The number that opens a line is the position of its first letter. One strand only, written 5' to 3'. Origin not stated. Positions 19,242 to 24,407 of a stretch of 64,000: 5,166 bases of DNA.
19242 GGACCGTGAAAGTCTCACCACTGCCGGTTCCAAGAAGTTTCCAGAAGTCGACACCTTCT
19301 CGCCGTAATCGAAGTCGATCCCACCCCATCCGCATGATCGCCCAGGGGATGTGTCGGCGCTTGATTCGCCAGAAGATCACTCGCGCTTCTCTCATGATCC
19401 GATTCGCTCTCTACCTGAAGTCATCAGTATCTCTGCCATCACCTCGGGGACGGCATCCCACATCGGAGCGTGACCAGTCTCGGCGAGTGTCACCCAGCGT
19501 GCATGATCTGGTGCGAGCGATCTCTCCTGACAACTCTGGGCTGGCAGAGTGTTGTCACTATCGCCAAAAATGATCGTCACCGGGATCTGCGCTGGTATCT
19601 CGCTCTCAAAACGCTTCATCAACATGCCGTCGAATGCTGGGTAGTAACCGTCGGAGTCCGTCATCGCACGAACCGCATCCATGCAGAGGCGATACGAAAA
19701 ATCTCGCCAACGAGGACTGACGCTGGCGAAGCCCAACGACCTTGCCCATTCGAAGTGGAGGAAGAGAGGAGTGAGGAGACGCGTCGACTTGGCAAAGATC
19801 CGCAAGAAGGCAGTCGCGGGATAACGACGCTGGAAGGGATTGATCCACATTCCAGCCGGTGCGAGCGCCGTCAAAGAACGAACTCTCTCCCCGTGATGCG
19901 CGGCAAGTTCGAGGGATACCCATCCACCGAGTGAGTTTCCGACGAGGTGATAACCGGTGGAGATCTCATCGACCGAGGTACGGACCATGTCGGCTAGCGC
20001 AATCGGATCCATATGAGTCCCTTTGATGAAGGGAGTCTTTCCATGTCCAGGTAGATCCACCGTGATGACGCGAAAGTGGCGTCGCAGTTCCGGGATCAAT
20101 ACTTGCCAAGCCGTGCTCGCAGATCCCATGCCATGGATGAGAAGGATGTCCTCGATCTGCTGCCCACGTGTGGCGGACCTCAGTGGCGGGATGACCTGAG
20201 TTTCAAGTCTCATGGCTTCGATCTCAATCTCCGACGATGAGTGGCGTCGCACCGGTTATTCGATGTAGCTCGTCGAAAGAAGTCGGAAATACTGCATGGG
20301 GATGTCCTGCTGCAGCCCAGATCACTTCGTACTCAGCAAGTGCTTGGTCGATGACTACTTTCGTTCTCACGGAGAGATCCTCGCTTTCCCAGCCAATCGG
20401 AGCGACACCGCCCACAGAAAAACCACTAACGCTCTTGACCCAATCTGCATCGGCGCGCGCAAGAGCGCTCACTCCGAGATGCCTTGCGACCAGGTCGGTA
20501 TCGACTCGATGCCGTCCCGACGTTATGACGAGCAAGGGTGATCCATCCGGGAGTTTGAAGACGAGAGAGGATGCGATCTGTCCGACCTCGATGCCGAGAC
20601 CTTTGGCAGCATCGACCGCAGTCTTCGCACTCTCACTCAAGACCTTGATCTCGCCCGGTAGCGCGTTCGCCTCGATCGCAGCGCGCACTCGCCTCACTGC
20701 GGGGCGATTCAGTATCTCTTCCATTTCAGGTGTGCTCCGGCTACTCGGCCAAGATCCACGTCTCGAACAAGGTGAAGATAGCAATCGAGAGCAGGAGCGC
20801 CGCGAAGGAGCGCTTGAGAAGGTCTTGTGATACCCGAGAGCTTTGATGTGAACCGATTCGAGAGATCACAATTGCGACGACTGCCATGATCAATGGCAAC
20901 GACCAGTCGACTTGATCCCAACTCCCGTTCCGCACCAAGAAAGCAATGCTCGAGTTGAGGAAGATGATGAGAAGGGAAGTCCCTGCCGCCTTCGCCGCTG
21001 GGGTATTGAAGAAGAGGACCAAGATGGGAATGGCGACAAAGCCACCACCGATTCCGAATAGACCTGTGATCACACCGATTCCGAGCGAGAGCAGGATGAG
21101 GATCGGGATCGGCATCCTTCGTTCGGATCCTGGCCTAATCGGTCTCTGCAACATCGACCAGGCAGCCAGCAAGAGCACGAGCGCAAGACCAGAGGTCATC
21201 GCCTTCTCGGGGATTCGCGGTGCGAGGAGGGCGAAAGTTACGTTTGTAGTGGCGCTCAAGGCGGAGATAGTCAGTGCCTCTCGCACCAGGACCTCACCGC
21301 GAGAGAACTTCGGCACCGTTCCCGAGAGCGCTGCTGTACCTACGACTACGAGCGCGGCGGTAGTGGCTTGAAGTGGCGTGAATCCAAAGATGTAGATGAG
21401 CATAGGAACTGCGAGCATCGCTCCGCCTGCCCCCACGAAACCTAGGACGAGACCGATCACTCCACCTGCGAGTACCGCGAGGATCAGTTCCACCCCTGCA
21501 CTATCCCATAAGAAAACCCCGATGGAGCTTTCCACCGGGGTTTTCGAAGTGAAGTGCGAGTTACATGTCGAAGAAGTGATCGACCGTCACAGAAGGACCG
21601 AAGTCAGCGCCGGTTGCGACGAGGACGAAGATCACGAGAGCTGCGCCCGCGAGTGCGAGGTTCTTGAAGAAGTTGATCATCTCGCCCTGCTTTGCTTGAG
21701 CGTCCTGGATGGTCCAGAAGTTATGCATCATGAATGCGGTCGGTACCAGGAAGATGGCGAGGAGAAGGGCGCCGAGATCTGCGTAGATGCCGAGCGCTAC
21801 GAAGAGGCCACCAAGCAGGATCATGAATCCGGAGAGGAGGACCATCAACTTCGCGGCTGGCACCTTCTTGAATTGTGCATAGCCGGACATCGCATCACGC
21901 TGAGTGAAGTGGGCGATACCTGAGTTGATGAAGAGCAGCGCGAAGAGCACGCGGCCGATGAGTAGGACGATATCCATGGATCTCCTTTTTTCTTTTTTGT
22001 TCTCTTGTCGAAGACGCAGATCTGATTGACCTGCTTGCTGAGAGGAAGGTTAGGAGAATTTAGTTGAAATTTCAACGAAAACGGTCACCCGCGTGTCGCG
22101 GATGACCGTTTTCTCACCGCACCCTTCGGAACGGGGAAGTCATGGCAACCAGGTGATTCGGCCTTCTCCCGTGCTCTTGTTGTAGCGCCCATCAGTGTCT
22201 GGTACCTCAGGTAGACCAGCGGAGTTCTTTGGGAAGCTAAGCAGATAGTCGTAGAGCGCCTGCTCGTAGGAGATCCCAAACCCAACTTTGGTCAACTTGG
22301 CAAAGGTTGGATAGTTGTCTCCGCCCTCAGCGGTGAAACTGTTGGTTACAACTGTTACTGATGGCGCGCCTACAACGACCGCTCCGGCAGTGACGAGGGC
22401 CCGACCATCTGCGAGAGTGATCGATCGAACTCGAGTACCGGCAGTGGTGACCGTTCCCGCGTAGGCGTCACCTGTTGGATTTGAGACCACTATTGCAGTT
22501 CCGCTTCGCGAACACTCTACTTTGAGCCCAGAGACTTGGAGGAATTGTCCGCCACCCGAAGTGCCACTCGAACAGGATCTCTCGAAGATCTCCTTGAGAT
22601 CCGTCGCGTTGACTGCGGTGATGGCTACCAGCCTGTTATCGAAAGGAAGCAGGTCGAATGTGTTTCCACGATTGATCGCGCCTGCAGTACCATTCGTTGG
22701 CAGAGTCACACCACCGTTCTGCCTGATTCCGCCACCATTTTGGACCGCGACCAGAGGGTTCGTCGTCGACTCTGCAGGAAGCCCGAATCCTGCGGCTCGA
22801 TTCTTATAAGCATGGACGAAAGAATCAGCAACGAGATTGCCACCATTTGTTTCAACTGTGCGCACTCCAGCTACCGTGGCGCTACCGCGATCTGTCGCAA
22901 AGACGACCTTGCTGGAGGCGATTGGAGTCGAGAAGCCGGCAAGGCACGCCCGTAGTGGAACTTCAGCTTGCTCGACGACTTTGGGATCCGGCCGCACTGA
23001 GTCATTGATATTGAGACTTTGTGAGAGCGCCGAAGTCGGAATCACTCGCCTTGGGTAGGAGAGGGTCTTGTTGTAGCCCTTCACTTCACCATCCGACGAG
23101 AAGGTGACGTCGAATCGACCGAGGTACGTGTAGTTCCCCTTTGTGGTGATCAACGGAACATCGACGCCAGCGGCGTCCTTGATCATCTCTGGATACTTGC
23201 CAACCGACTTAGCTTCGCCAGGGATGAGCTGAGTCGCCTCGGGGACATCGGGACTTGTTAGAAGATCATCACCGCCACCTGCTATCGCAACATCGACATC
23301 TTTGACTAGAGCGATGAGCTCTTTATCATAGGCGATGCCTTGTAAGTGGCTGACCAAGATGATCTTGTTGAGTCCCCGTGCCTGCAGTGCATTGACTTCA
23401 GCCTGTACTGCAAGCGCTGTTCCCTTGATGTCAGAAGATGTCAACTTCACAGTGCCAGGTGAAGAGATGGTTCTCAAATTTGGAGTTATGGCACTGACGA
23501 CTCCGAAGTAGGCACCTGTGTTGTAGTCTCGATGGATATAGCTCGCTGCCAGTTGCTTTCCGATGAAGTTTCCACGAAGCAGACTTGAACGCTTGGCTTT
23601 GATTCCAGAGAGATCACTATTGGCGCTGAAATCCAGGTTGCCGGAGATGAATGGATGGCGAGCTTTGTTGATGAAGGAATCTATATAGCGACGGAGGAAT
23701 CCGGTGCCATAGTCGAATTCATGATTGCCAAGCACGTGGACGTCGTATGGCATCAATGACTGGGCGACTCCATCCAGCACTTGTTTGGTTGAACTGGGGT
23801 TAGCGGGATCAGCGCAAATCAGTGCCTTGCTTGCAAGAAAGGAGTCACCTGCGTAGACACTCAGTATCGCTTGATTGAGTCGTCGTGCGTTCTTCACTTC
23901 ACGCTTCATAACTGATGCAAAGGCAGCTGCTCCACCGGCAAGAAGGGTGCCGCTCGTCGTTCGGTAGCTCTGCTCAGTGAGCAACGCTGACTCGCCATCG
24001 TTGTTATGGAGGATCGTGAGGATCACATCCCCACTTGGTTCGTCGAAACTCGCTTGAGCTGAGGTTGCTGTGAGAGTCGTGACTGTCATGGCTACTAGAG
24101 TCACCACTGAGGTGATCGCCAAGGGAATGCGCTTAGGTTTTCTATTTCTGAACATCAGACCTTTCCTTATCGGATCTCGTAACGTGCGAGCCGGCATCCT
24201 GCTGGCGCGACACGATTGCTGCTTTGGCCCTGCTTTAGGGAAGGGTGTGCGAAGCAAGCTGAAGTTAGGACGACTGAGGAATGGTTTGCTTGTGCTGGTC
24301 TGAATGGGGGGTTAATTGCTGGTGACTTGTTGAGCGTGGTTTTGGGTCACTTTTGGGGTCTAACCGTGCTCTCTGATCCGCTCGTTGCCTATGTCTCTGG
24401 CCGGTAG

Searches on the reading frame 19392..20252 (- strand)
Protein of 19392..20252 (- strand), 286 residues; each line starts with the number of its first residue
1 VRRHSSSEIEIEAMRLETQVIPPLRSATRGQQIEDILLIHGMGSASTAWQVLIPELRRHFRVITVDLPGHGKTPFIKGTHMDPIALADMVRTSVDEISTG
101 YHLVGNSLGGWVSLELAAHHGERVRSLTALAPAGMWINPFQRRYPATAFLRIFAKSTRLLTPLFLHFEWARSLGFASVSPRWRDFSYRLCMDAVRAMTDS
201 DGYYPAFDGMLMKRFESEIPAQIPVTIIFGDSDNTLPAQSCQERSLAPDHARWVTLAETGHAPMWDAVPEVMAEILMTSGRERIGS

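Call 25: search_protein_families(library=pfam, proteins=[window:19392-20252:-], max_evalue=0.001)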
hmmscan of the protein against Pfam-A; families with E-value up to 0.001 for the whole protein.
window:19392-20252:- (286 aa): 5 families
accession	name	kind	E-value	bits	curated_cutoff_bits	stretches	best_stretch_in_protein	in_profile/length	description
PF12697.13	Abhydrolase_6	-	1e-23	85.6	26.3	1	36-273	1-215/217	Alpha/beta hydrolase family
PF00561.26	Abhydrolase_1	-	2.6e-23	83.4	25.8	1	36-267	3-244/245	alpha/beta hydrolase fold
PF12146.15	Hydrolase_4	-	2e-09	37.6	27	1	36-157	7-130/239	Serine aminopeptidase, S33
PF00756.26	Esterase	-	5.1e-05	23.6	22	1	86-143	102-164/251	Putative esterase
PF00975.26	Thioesterase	-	0.00011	22.9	26.4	1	36-123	3-90/226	Thioesterase domain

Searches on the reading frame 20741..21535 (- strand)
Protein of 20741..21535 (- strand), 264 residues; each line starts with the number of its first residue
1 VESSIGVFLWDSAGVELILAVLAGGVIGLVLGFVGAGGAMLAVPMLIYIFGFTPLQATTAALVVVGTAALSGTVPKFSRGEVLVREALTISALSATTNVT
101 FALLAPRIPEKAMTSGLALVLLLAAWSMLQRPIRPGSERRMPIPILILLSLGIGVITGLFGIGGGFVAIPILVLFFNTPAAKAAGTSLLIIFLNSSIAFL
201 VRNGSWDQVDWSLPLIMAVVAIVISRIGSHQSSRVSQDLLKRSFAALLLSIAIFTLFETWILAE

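Call 25: search_protein_families(library=pfam, proteins=[window:20741-21535:-], max_evalue=0.001)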
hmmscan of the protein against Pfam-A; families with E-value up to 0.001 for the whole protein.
window:20741-21535:- (264 aa): 1 family
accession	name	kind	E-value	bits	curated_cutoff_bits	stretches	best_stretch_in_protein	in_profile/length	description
PF01925.25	TauE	-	3.3e-40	138.7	32.6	1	21-254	2-236/237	Sulfite exporter TauE/SafE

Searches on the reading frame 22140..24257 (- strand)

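Call 3: search_protein_families(library=pfam, proteins=[window:22140-24257:-], max_evalue=0.01)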
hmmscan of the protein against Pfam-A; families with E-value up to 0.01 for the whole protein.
window:22140-24257:- (705 aa): 1 family
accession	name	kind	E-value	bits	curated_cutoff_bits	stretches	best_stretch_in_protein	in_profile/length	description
PF02872.23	5_nucleotid_C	-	9.8e-20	71.7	23.6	1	459-653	11-157/158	5'-nucleotidase, C-terminal domain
